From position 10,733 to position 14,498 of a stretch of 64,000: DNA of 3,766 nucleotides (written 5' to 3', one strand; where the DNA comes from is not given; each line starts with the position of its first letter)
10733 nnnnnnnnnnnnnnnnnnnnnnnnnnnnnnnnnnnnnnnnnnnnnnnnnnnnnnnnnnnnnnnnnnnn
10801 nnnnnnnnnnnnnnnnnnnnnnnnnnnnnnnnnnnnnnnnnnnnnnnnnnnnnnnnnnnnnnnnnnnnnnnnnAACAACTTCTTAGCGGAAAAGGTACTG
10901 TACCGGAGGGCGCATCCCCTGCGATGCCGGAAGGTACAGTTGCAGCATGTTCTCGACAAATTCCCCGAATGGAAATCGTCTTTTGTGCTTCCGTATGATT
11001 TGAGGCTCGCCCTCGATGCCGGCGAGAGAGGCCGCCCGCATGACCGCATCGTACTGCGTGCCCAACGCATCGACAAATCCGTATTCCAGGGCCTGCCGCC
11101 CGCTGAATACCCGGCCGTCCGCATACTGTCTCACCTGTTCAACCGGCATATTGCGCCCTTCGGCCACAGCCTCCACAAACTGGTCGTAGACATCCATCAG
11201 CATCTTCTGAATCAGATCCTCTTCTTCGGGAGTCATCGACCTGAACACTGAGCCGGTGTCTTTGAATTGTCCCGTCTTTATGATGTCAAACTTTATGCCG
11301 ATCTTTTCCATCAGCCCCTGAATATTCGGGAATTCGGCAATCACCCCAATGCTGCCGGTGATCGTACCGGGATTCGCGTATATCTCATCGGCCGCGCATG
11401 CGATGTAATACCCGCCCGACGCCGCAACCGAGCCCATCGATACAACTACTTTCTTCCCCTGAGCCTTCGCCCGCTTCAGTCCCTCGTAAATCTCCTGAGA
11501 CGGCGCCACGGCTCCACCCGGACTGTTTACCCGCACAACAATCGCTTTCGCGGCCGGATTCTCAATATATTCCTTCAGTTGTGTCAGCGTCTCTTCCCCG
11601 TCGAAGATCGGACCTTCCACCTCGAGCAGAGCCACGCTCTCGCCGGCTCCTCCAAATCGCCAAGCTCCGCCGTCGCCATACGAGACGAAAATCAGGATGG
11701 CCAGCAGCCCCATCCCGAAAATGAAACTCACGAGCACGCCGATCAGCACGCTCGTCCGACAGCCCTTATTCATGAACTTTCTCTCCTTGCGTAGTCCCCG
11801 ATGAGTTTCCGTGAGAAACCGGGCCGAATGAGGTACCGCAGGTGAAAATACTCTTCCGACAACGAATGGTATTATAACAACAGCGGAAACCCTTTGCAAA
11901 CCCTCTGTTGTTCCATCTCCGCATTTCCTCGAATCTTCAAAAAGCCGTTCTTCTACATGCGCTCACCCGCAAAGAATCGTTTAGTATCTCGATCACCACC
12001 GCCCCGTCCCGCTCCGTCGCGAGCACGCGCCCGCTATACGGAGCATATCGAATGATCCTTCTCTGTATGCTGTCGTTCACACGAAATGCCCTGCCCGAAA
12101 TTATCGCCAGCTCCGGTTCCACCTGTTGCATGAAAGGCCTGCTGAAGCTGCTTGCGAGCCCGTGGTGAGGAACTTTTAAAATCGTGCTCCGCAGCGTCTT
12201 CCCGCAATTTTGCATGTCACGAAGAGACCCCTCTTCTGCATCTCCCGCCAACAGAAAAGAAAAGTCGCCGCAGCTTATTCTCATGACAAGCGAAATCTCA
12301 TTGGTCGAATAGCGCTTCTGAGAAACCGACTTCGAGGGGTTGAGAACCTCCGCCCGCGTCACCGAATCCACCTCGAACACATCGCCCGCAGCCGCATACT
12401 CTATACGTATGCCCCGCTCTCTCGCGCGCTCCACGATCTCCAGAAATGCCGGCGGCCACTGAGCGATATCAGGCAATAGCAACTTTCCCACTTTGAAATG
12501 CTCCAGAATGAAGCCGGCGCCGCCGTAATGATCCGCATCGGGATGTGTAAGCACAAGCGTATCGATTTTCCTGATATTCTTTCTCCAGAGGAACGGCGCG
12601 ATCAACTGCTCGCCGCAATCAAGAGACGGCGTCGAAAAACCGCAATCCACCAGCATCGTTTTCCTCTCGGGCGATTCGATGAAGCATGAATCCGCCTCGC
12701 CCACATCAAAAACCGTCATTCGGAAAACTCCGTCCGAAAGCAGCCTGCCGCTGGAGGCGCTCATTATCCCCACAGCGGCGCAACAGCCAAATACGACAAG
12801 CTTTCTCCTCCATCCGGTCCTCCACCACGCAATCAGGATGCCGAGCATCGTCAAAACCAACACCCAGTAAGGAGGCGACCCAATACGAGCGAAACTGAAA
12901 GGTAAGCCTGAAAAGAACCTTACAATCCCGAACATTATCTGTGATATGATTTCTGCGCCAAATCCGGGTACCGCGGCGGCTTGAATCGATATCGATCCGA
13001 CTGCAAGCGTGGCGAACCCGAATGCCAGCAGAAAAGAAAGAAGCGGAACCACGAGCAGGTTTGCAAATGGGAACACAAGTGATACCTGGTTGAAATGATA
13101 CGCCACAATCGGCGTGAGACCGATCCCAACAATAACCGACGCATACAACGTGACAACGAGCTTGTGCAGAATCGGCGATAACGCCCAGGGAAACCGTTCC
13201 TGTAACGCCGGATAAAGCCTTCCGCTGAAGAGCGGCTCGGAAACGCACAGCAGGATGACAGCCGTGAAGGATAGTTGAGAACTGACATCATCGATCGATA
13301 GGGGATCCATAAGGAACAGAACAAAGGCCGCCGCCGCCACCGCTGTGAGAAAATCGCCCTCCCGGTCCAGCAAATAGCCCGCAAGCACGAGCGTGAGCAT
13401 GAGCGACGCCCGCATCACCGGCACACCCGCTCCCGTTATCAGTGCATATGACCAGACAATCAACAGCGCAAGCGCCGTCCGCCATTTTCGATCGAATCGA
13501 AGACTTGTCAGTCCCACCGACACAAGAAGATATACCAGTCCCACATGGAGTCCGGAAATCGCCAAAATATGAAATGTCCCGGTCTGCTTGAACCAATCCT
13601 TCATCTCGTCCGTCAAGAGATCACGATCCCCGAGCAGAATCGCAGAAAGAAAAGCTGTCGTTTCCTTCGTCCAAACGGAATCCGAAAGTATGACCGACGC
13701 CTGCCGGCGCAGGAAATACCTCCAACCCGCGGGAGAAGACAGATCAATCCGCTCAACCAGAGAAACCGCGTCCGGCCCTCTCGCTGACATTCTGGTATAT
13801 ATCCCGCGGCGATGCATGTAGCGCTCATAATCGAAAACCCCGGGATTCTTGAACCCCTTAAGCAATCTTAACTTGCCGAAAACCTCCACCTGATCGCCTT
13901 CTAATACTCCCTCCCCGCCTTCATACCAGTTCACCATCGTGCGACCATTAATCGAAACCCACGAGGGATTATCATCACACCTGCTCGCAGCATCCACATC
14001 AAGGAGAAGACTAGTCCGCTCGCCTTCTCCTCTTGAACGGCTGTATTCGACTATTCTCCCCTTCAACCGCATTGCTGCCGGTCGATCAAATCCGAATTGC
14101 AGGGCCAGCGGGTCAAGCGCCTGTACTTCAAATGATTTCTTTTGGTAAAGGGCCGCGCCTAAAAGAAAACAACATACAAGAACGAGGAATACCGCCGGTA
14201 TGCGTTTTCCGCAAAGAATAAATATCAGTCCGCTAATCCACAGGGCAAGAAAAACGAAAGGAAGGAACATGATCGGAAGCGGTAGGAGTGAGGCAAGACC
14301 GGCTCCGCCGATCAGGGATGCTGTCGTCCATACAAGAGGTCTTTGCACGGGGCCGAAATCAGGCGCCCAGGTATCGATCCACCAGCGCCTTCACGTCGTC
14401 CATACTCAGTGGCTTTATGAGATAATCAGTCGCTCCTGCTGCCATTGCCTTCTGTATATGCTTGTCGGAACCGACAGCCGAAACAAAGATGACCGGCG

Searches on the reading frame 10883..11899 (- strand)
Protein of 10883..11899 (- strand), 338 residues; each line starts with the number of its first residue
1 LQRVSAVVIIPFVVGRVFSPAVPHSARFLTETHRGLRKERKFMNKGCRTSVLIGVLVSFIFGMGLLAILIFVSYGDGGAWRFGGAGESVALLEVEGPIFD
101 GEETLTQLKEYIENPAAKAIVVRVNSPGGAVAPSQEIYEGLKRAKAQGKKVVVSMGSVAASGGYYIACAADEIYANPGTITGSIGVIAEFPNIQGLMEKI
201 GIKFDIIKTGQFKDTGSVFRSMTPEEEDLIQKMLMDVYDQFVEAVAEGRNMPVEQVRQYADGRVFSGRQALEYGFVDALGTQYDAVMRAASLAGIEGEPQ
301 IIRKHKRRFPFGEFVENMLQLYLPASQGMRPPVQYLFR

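Call 11: search_protein_families(library=pfam, proteins=[window:10883-11899:-], max_evalue=0.001)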
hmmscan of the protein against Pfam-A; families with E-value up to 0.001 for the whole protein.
window:10883-11899:- (338 aa): 4 families
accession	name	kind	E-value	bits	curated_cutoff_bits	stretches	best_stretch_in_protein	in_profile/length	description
PF01343.23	Peptidase_S49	-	1.1e-55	188.2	24.9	1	144-295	2-153/154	Peptidase family S49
PF00574.28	CLP_protease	-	2.6e-09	37.7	20.2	1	115-172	44-98/182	Clp protease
PF25145.1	NfeD1b_N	-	8.5e-09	35.7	40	1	113-189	27-100/189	NfeD1b, N-terminal domain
PF01972.22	SDH_protease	-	1.3e-05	24.8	31.3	1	112-184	86-155/286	ClpP-like SDH-type serine proteinase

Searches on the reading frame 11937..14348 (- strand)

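Call 11: search_protein_families(library=pfam, proteins=[window:11937-14348:-], max_evalue=0.001)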
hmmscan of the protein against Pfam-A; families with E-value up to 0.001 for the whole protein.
window:11937-14348:- (803 aa): 4 families
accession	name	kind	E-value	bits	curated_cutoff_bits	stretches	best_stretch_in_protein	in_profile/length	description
PF03772.21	Competence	-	1.8e-61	208.3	23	1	237-511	1-267/270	Competence protein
PF13567.11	DUF4131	-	1.6e-23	83.6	31.6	1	23-194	4-164/165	Domain of unknown function (DUF4131)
PF00753.33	Lactamase_B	-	3.6e-15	56.9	22.7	1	554-733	8-175/196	Metallo-beta-lactamase superfamily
PF12706.13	Lactamase_B_2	-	1.3e-07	31.8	27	1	565-705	3-144/200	Beta-lactamase superfamily domain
